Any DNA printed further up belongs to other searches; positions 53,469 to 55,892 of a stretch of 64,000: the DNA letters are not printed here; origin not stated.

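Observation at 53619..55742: NHL beta-propeller / TPR / Yip1 membrane-domain fusion encoded between two ABC permease pairs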

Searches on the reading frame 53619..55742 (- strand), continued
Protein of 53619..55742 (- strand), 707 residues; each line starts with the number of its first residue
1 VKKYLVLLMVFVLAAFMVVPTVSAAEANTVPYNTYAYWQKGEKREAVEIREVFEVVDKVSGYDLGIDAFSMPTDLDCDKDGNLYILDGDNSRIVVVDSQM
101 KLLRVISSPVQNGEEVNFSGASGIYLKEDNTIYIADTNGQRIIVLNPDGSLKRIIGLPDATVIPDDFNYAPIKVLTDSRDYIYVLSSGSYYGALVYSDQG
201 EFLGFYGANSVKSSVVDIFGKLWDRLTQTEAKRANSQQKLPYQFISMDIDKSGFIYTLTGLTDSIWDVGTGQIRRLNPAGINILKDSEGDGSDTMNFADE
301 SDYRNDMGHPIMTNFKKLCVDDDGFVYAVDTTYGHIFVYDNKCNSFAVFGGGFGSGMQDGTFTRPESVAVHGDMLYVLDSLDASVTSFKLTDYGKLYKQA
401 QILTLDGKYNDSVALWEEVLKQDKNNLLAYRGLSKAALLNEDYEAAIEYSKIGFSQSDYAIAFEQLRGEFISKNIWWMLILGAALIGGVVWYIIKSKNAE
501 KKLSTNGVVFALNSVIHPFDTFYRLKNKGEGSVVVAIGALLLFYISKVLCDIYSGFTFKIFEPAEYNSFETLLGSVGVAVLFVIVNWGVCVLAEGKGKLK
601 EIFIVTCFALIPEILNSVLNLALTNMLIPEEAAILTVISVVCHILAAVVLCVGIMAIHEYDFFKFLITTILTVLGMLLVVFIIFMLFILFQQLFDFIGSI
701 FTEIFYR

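Call 25: get_annotated_region(hit=H4, flank=12000)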
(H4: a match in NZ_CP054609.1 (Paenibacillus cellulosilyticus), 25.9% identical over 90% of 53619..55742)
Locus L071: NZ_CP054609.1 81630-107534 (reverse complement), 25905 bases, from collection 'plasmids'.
description: Paenibacillus cellulosilyticus strain KACC 14175 plasmid unnamed1, complete sequence
organism: Paenibacillus cellulosilyticus (NCBI taxid 375489)
taxonomy: Bacteria; Bacillota; Bacilli; Bacillales; Paenibacillaceae; Paenibacillus; Paenibacillus cellulosilyticus
host: -; source: cell culture,soil; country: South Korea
typing (MOB-suite, as given by PLSDB): non-mobilizable
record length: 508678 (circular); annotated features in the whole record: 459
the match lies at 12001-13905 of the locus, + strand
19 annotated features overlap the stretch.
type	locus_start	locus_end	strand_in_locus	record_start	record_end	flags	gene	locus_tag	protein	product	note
CDS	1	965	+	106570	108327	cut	-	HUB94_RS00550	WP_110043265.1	DAK2 domain-containing protein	-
CDS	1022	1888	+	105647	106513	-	-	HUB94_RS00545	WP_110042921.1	DegV family protein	-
CDS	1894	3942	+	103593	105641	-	recG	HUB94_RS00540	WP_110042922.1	ATP-dependent DNA helicase RecG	GO:0006310 - DNA recombination [Evidence IEA]; GO:0006281 - DNA repair [Evidence IEA]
CDS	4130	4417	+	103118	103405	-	-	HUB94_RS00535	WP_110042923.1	stage VI sporulation protein F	-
CDS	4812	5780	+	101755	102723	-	-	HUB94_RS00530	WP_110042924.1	aldo/keto reductase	-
CDS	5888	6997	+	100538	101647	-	ugpC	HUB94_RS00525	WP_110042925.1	sn-glycerol-3-phosphate ABC transporter ATP-binding protein UgpC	-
CDS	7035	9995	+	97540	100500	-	-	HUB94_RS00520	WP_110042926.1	extracellular solute-binding protein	-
CDS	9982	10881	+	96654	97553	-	-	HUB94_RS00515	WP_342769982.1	sugar ABC transporter permease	-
CDS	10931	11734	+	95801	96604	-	-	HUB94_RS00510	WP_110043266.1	carbohydrate ABC transporter permease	GO:0008643 - carbohydrate transport [Evidence IEA]; GO:0055085 - transmembrane transport [Evidence IEA]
CDS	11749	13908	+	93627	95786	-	-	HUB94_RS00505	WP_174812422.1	YIP1 family protein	-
CDS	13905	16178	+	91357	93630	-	-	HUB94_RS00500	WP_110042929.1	DUF5696 domain-containing protein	-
CDS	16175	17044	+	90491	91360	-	-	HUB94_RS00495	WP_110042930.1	sugar ABC transporter permease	-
CDS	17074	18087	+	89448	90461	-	-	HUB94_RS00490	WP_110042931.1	carbohydrate ABC transporter permease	GO:0008643 - carbohydrate transport [Evidence IEA]; GO:0055085 - transmembrane transport [Evidence IEA]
CDS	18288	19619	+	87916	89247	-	-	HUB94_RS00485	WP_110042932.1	LLM class flavin-dependent oxidoreductase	-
CDS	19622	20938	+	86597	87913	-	-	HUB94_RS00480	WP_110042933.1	LLM class flavin-dependent oxidoreductase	-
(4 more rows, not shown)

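Call 26: predict_structure(alignment_id=A1)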
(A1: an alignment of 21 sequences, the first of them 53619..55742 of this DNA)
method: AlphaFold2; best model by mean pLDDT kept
length: 707 residues; sequences in the alignment: 21
mean_pLDDT: 80.3   pTM: 0.72
mean pLDDT of the five models: 80.3, 78.7, 78.6, 75.8, 75.6
residues with pLDDT >= 90: 204; 70-90: 374; 50-70: 61; < 50: 68
segments of 3 or more residues with pLDDT < 50: 1-3, 15-31, 210-236, 262-268, 353-360, 500-504
pLDDT, mean of each block of 10 residues (from residue 1): 56 46 35 73 78 89 88 92 93 92 90 87 93 94 92 86 80 90 88 85 72 38 43 53 85 84 49 79 71 70 60 82 91 85 85 46 84 91 90 94 92 96 90 94 94 89 89 83 79 66 60 85 85 86 87 82 74 84 90 86 92 90 83 84 90 88 86 88 80 77 67
secondary structure, 60 per line:
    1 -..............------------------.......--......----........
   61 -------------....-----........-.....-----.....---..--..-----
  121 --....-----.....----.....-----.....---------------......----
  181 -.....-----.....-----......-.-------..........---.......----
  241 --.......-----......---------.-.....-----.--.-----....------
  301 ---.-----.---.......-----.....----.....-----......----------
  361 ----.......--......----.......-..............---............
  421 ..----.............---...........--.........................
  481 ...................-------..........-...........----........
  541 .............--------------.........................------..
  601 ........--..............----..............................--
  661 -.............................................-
elements in order (helices of 4 or more, strands of 3 or more residues): H2-15 E34-40 E43-48 E53-60 E74-77 E83-87 E92-96 E102-106 E123-126 E132-136 E141-145 E151-155 E171-176 E182-186 E192-196 E202-207 H217-226 H230-236 E243-249 E255-260 E272-276 E314-320 E326-330 E335-339 E345-350 E365-371 E374-379 E384-390 H392-405 H409-422 H427-439 H443-453 H456-499 H507-516 H518-528 H533-553 H568-592 H599-608 H611-624 H629-658 H662-706
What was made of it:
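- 54573..55646 (-): Extracellular NHL beta-propeller (aa 33-390). A conserved, low-confidence helical insertion lies at aa 210-236. AF2 (call 26).
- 54378..54572 (-): TPR-like helical hairpins (aa 391-455), continuing as one helix into TM1. AF2 helices 392-453 and 456-499 (call 26).
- On Yip1 domain family (Pfam PF04893): AF2 helices 533-553, 568-592, 599-624, 629-658 and 662-706 (call 26).
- On NHL-repeat six-bladed beta-propeller: AF2 propeller 34-390 (call 26).
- On Tetratricopeptide repeat: AF2 shows four helices at 392-453 (call 26).
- Checked: AF2 (pLDDT 80, pTM 0.72; call 26) gives: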

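Call 32: search_solved_structures(query=A1, max_evalue=1)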
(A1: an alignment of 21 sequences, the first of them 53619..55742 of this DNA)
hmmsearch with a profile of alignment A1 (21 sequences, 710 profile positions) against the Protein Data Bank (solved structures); distinct sequences matched with E-value up to 1: 99 (the best 60 are shown).
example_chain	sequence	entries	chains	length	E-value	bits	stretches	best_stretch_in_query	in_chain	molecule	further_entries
3wwa_A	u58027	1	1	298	1.1e-36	129.7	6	67-155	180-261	Pizza7H protein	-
3ww9_A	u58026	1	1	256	7.5e-31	110.5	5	67-155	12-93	pizza6 protein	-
6qsd_A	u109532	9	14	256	8.5e-31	110.3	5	67-155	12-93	Pizza6S | Pizza6-S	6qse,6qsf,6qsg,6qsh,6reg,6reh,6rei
6rej_A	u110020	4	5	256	2.3e-30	108.9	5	67-155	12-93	Pizza6-SH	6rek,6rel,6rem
6f0t_A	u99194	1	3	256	3.7e-30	108.2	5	69-155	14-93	Pizza6-SFW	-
7zqg_A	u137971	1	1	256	5e-27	97.8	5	66-155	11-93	Pizza6-KSH-TSH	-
7zph_A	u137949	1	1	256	9e-27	97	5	67-154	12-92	Pizza6-TNK-RSH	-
7zpw_A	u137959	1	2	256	1.4e-26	96.3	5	67-155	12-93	Pizza6-TSK-TSH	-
7zcj_A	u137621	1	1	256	1.5e-26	96.3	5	67-155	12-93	Pizza6-TNH-TSH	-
7zq2_A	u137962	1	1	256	5e-26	94.5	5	68-155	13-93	Pizza6-RSH-TSH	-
7zpz_A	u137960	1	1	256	7.1e-26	94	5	67-155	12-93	Pizza6-TSR-TSH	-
6d69_A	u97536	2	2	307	1.4e-24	89.8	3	70-210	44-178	NHL Repeat Region of D. melanogaster Thin | Thin, isoform D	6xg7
6ren_A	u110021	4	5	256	3.3e-24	88.5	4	66-149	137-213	3fPizza6-SH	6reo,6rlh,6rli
9qhb_A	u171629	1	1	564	1.2e-22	83.3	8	403-454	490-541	Engineered tetratricopeptide repeat protein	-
6f0s_A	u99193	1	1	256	1.5e-22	83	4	68-155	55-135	Pizza6-SYW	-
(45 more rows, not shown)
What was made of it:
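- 54573..55646 (-): PDB profile hits to Pizza/PknD/TRIM NHL (call 32).
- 54378..54572 (-): Family profile vs consensus TPR, E 1e-22 (call 32).
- On NHL-repeat six-bladed beta-propeller: Profile vs PDB NHL proteins, E 1e-36 to 1e-17 (call 32).
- On Tetratricopeptide repeat: The family profile matches consensus TPR proteins at E 1e-22 to 1e-9 over residues 402-455 (call 32).
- Checked: However, a family profile hits consensus TPR proteins in PDB at E 1e-22 and PknD-derived 'Pizza' NHL propellers at E 1e-36 (call 32).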

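Call 33: fold_search(model_id=the predicted structure, library=pdb)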
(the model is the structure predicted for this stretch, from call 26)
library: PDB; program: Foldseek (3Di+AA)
matches with E <= 10: 1238; with E <= 0.001: 352
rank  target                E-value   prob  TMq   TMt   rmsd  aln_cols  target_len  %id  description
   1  6xg7                  1.1e-14  1.00  0.32  0.72   6.0       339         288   20  1.3 A Resolution Structure of the of the NHL Repeat Region of D. melanogaster Thin (released 2020-12-16)
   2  6d69                  3.5e-14  1.00  0.34  0.77   6.2       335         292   19  Crystal Structure of the NHL Repeat Region of D. melanogaster Thin (released 2019-04-24)
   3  7qrx_A                8.5e-14  1.00  0.31  0.73   7.2       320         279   16  Crystal structure of NHL domain of TRIM71 (released 2022-05-04)
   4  8j72_B                1.4e-13  1.00  0.31  0.74   7.2       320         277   17  Crystal structure of mammalian Trim71 in complex with lncRNA Trincr1 (released 2024-03-06)
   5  6fq3_A                1.9e-13  1.00  0.33  0.58   6.8       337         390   16  Crystal structure of Danio rerio Lin41 filamin-NHL domains in complex with lin-29A 5'UTR 13mer RNA (released 2018-05-09)
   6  9jur                  2.3e-13  1.00  0.31  0.73   7.5       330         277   16  Crystal Structure of NHL domain of human E3 ubiquitin-protein ligase TRIM71 (released 2025-04-30)
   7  8j72_A                2.9e-13  1.00  0.31  0.76   6.8       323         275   17  Crystal structure of mammalian Trim71 in complex with lncRNA Trincr1 (released 2024-03-06)
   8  6fpt_B                1.1e-12  1.00  0.33  0.58   6.8       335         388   16  Crystal structure of Danio rerio Lin41 filamin-NHL domains (released 2018-05-09)
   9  7qrw                  3.2e-12  1.00  0.32  0.77   6.0       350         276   14  Crystal structure of NHL domain of TRIM3 (released 2022-05-04)
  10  7qrv_B                3.7e-12  1.00  0.33  0.79   5.3       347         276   14  Crystal structure of NHL domain of TRIM2 (full C-terminal) (released 2022-05-04)
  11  7qrv_D                4.3e-12  1.00  0.33  0.77   5.4       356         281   13  Crystal structure of NHL domain of TRIM2 (full C-terminal) (released 2022-05-04)
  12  1q7f_B                6.2e-12  1.00  0.32  0.74   6.8       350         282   10  Brain Tumor NHL domain (released 2003-10-21)
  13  6fpt_A                6.9e-12  1.00  0.33  0.57   6.8       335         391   16  Crystal structure of Danio rerio Lin41 filamin-NHL domains (released 2018-05-09)
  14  7qrv_A                2.1e-11  1.00  0.32  0.77   5.4       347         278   14  Crystal structure of NHL domain of TRIM2 (full C-terminal) (released 2022-05-04)
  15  1q7f_A                6.3e-11  1.00  0.31  0.72   7.9       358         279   11  Brain Tumor NHL domain (released 2003-10-21)
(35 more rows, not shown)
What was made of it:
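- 54573..55646 (-): Foldseek (call 33).
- On NHL-repeat six-bladed beta-propeller: Foldseek to NHL domains, E 1e-14, target TM up to 0.79 (call 33).
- Closest known: Extracellular NHL sensor domain of Mycobacterium tuberculosis PknD. Same: These are the best sequence-profile matches (E 1e-36 to Pizza, 5e-17 to PknD; call 32), and Foldseek gives E 5e-10 (call 33).
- Checked: Foldseek places the propeller with six-bladed NHL domains (Thin, TRIM71, TRIM2, Brat, PknD; E 1e-14 to 1e-10, target TM 0.72-0.79; call 33).
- Vgb lyase is among the Foldseek hits (call 33). The best sequence and structure matches are non-enzymatic NHL domains (calls 32, 33). Homology to the PknD extracellular sensor domain (calls 32, 33).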
